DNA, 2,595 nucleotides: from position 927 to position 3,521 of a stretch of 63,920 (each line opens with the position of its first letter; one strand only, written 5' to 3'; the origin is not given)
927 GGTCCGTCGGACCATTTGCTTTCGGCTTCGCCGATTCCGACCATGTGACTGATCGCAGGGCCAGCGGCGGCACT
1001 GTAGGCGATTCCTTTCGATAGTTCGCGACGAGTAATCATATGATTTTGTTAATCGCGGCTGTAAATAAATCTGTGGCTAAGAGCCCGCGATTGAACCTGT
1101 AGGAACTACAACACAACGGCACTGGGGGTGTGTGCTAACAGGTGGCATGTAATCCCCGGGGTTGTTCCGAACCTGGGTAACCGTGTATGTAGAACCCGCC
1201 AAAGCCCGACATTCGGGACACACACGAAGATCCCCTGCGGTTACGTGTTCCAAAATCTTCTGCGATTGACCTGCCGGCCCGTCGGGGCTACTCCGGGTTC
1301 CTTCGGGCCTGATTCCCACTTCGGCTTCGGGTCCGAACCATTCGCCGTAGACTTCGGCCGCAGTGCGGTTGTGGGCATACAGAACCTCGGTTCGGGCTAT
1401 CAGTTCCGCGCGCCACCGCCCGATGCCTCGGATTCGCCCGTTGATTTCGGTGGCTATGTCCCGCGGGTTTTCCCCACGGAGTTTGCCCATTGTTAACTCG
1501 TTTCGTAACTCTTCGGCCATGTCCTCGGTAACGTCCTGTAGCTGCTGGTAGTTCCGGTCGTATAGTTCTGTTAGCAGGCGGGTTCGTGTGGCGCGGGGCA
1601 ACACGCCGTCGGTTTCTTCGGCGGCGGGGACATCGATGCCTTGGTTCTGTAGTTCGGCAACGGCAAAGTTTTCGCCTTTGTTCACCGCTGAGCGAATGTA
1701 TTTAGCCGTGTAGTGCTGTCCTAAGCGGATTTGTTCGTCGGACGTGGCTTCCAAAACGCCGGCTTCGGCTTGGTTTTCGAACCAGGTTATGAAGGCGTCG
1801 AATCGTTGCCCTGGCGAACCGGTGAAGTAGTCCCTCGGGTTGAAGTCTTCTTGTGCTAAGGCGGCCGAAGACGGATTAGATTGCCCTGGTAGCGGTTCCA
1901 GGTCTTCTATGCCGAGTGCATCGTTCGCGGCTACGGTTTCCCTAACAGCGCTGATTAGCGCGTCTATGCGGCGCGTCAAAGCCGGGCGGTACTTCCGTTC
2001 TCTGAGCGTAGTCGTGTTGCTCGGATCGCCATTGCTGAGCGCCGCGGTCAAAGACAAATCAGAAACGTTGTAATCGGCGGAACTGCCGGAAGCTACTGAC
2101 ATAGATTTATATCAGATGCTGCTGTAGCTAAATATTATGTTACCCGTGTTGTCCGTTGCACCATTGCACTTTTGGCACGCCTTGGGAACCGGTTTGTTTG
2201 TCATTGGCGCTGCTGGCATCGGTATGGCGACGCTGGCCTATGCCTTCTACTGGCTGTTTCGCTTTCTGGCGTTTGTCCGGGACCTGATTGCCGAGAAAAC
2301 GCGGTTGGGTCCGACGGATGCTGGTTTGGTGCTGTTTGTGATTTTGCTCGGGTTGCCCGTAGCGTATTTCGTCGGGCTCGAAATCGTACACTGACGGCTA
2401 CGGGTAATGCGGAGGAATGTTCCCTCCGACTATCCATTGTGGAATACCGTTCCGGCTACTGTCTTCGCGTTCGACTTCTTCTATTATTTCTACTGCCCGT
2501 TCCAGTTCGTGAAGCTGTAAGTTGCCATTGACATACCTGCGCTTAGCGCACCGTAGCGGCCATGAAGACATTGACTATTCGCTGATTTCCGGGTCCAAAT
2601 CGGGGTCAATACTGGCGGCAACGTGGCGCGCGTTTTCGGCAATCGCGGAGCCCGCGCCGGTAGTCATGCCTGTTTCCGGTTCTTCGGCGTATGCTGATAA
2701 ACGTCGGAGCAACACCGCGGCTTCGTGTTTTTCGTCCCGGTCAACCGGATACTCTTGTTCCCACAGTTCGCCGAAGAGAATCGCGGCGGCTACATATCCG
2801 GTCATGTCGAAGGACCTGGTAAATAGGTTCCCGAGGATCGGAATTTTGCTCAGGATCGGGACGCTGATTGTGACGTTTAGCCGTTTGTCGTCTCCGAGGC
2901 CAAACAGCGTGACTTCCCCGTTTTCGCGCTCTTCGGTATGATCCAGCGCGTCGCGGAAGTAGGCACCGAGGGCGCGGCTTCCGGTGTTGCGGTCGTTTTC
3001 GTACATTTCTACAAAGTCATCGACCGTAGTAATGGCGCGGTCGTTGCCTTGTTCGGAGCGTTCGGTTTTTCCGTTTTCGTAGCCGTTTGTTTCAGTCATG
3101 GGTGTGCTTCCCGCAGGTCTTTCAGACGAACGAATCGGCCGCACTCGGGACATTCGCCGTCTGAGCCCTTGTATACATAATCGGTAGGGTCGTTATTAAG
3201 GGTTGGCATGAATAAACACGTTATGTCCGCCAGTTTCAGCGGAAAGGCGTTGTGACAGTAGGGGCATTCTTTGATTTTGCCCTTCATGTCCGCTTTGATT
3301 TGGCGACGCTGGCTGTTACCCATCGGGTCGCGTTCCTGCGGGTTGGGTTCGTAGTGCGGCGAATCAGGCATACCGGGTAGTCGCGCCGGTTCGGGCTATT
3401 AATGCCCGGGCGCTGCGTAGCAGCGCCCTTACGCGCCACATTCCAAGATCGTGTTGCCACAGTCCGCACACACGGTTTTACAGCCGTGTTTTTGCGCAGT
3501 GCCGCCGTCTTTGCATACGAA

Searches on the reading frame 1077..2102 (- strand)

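Call 63: search_protein_families(library=pfam, proteins=[window:1077-2102:-], max_evalue=0.01)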
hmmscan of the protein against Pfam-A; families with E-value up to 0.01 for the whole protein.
window:1077-2102:- (341 aa): 1 family
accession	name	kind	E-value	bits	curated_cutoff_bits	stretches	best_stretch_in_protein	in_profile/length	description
PF04233.19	Phage_Mu_F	-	5.1e-10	40.5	29.6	1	281-332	63-111/112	Phage Mu protein F like protein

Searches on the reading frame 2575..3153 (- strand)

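Call 63: search_protein_families(library=pfam, proteins=[window:2575-3153:-], max_evalue=0.01)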
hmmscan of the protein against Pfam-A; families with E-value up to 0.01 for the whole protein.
window:2575-3153:- (192 aa): 1 family
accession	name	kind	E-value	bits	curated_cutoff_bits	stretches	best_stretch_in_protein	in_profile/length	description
PF00263.26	Secretin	-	0.00021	21.4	27.5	1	79-113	115-149/169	Bacterial type II and III secretion system protein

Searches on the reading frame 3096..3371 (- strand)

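Call 81: search_protein_families(library=pfam, proteins=[window:3096-3371:-], max_evalue=0.01)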
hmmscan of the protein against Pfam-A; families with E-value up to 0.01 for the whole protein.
window:3096-3371:- (91 aa): 2 families
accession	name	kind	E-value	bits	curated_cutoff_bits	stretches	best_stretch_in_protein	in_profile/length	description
PF23475.1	zf-Tbcl_FmdE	-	0.00012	21.9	23.2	1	30-46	4-20/35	FmdE treble clef zinc finger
PF02591.20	Zn_ribbon_9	-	0.0022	18.5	29.1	0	74-80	26-32/33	C4-type zinc ribbon domain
